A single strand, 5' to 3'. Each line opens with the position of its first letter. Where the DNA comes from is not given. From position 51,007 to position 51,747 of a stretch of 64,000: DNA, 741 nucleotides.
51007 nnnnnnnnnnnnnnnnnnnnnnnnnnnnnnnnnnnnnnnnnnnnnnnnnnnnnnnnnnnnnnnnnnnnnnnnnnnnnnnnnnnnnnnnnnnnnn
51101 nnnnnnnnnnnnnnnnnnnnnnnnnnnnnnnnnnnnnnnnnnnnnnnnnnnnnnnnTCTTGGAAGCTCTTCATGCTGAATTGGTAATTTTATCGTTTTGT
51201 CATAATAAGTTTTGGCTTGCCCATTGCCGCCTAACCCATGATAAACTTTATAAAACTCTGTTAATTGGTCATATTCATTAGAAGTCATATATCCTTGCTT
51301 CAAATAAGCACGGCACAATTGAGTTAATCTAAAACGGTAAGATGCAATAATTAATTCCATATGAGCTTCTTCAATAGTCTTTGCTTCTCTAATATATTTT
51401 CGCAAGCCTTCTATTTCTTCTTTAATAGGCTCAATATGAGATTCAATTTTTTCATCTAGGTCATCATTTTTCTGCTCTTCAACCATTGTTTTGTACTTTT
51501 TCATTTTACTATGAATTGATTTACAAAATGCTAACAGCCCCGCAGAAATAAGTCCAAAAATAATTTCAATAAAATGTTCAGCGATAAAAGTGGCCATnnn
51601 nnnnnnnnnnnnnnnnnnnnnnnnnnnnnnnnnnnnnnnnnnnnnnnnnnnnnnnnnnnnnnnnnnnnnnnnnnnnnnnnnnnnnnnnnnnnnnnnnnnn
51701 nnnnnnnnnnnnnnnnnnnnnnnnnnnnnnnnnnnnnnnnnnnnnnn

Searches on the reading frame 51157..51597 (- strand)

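Call 99: search_protein_families(library=pfam, proteins=[window:51157-51597:-], max_evalue=0.01)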
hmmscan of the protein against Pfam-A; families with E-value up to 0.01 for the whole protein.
seq(147 aa): 2 families
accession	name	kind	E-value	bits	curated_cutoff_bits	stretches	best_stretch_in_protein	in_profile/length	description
PF08678.16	Rsbr_N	-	0.0024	18.4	27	1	16-62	75-121/130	Rsbr N terminal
PF11803.13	UXS1_N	-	0.0084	16.8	30.1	0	8-67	13-68/75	UDP-glucuronate decarboxylase N-terminal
